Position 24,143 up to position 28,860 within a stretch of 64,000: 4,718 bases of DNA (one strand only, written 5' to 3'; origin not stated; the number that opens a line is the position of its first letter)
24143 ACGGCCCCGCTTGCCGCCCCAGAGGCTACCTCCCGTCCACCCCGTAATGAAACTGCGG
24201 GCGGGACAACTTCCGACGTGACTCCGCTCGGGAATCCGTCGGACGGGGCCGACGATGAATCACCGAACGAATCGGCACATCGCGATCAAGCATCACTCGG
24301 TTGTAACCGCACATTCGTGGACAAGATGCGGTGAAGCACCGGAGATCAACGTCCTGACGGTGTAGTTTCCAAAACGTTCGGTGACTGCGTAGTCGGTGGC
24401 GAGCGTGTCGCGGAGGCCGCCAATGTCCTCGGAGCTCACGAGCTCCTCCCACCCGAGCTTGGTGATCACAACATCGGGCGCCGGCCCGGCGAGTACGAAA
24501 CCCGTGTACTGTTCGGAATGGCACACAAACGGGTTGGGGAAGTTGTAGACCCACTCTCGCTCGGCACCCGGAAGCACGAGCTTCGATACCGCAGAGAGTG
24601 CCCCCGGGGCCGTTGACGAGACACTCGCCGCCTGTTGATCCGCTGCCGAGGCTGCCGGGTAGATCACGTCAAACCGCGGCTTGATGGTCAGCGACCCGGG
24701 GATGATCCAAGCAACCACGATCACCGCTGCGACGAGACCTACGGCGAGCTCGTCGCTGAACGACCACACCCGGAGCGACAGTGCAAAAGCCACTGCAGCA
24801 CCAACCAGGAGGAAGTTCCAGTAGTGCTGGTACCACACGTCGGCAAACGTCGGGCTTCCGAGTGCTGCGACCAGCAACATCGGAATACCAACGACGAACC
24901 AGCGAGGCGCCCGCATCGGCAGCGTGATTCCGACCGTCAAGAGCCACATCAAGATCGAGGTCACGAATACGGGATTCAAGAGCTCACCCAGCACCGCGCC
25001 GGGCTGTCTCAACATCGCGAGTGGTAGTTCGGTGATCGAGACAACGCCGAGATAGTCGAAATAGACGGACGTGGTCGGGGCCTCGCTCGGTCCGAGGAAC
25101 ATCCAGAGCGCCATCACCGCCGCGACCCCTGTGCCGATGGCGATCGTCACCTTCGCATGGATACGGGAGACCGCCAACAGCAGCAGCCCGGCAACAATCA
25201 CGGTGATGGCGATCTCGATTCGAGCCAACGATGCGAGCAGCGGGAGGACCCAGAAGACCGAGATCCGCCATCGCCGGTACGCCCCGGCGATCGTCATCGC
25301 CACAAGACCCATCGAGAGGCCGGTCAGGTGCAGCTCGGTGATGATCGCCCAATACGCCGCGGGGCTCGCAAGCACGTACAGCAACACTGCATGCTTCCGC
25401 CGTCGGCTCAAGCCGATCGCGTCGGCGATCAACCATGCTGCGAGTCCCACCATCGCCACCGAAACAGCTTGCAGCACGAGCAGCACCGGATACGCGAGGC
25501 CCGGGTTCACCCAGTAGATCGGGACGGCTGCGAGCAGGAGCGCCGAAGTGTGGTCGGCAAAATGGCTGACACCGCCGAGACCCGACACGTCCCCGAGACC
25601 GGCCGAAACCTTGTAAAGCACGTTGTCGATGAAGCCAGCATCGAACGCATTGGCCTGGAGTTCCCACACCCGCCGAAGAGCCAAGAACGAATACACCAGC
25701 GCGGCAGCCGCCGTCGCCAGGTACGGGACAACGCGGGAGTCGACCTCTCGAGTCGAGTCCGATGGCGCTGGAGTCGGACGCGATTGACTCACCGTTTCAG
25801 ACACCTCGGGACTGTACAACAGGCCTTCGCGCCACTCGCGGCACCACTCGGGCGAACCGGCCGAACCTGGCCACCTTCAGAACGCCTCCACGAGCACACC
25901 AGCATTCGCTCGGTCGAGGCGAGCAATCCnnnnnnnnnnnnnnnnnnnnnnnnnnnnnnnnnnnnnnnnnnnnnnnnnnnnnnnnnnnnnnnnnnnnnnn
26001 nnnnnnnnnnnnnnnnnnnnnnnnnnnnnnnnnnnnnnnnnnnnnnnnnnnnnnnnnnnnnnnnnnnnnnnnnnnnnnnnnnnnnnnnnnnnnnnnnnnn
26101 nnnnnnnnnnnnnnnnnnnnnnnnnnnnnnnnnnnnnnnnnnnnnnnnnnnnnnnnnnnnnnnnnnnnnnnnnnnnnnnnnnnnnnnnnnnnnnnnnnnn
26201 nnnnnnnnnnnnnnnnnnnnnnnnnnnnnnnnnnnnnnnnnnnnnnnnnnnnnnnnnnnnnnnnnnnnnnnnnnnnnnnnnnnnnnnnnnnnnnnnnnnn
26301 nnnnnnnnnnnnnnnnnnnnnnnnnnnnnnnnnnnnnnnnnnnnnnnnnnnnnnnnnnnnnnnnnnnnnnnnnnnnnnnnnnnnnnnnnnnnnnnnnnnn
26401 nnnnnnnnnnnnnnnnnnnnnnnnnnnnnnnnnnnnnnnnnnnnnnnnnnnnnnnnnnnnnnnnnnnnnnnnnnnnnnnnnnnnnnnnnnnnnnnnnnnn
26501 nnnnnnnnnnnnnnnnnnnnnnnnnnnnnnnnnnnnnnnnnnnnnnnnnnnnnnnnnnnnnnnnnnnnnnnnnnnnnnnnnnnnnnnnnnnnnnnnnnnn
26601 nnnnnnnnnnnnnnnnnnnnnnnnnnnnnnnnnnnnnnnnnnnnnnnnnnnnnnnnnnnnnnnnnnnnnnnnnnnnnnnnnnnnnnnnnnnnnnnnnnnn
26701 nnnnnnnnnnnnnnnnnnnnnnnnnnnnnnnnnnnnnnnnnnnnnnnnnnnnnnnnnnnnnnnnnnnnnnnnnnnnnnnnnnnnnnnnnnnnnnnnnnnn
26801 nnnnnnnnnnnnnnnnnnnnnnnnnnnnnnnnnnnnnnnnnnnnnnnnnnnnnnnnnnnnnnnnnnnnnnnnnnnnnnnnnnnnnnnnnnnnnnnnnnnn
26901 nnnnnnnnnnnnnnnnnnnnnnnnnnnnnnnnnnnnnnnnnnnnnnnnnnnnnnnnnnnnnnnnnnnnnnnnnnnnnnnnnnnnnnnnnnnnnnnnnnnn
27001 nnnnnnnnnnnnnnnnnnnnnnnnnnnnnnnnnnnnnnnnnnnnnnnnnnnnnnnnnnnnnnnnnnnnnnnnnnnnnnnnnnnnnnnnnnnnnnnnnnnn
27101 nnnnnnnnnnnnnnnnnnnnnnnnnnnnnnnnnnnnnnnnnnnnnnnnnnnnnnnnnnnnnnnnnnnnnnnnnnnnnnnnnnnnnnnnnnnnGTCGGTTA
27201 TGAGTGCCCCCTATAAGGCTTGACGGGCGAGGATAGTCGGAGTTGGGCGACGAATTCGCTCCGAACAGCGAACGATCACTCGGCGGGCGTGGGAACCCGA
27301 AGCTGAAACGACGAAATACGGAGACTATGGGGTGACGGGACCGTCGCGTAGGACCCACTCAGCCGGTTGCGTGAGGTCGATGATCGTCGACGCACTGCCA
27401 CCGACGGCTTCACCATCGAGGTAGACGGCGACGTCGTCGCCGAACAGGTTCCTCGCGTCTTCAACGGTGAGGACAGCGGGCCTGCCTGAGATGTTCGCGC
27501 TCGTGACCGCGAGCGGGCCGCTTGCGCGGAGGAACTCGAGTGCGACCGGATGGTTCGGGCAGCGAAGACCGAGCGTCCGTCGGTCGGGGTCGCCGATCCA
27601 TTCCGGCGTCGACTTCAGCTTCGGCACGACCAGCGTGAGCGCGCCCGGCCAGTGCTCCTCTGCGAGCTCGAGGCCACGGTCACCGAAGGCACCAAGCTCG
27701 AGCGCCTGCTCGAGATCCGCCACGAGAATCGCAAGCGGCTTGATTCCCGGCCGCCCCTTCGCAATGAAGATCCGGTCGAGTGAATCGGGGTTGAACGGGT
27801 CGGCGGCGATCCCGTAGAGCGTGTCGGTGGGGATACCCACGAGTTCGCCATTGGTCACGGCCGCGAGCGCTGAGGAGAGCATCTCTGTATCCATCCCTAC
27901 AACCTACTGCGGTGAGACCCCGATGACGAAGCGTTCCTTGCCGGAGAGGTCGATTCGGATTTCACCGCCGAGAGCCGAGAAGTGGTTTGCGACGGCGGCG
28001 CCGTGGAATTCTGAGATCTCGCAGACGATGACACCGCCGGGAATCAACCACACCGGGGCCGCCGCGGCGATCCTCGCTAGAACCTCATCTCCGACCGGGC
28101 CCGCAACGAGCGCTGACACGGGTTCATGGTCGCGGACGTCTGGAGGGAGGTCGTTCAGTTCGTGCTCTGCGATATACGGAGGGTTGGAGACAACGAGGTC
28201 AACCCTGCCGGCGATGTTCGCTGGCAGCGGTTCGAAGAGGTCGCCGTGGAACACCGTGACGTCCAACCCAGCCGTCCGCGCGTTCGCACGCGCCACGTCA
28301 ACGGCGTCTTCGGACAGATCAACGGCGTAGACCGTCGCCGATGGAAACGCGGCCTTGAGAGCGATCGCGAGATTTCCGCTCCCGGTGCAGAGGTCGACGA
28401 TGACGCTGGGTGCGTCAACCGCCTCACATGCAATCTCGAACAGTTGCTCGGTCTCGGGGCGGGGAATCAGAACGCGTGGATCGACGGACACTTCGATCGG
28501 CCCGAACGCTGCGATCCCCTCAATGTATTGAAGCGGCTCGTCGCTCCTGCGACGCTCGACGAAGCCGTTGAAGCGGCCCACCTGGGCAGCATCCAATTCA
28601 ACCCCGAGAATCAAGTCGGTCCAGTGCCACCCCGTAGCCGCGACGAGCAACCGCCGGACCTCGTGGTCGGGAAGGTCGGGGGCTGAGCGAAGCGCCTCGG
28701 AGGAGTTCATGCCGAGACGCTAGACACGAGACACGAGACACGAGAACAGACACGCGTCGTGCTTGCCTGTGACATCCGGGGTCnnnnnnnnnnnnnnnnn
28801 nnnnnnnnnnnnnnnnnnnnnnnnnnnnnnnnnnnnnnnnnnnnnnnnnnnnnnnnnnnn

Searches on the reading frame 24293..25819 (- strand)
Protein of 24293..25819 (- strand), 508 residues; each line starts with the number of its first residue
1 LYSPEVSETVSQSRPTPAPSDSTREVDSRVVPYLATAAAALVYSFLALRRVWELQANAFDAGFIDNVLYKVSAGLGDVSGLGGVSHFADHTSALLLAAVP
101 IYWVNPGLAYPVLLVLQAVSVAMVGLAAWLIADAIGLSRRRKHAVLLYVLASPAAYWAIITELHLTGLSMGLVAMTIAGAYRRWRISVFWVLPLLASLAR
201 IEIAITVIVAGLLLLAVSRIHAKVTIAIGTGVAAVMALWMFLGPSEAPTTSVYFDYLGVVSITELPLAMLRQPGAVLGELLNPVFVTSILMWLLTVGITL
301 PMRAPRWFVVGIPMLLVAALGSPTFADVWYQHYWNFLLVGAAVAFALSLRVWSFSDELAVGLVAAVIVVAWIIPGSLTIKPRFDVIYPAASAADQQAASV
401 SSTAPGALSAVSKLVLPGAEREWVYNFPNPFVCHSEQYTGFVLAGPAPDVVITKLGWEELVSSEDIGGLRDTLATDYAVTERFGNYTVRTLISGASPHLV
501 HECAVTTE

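Call 33: search_protein_families(library=pfam, proteins=[window:24293-25819:-])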
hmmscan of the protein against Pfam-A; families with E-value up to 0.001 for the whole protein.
window:24293-25819:- (508 aa): 1 family
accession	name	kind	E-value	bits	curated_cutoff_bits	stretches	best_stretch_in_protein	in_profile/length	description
PF09852.15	DUF2079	-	4.9e-20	72.5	28.2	1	50-374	1-337/459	Predicted membrane protein (DUF2079)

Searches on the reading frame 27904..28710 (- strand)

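Call 33: search_protein_families(library=pfam, proteins=[window:27904-28710:-])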
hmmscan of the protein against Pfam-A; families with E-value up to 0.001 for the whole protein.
window:27904-28710:- (268 aa): 14 families
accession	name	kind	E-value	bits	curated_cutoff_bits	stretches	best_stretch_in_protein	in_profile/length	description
PF05175.20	MTS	-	1.2e-13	51.4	23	1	103-185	34-114/170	Methyltransferase small domain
PF13649.12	Methyltransf_25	-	1.1e-12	48.9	27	1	104-176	1-71/97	Methyltransferase domain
PF17827.6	PrmC_N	-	8.4e-10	39.5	23.4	1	4-65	7-71/71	PrmC N-terminal domain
PF13847.12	Methyltransf_31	-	1.1e-09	38.6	27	1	103-176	6-81/145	Methyltransferase domain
PF06325.19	PrmA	-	2.6e-07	30.9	22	1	101-176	162-233/296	Ribosomal protein L11 methyltransferase (PrmA)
PF08241.18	Methyltransf_11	-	4.5e-07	30.8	21.2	1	106-176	2-67/95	Methyltransferase domain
PF01170.24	UPF0020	-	1e-06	29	22.3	1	123-179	75-131/197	RMKL-like, methyltransferase domain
PF08242.18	Methyltransf_12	-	2.7e-06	28.5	30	1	106-176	2-72/98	Methyltransferase domain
PF03602.21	Cons_hypoth95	-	5.5e-06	26.6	24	1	88-187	30-131/182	Conserved hypothetical protein 95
PF09445.16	Methyltransf_15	-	1.9e-05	24.7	22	1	103-178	3-80/165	RNA cap guanine-N2 methyltransferase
PF00891.24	Methyltransf_2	-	3.2e-05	23.8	22.3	1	102-164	64-127/210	O-methyltransferase domain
PF01209.24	Ubie_methyltran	-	0.00018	21.4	20.1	1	91-149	38-97/233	ubiE/COQ5 methyltransferase family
PF13489.12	Methyltransf_23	-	0.00029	21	27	1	99-175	21-87/164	Methyltransferase domain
PF02384.22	N6_Mtase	-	0.00042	20.2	20.4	1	98-191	44-147/311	N-6 DNA Methylase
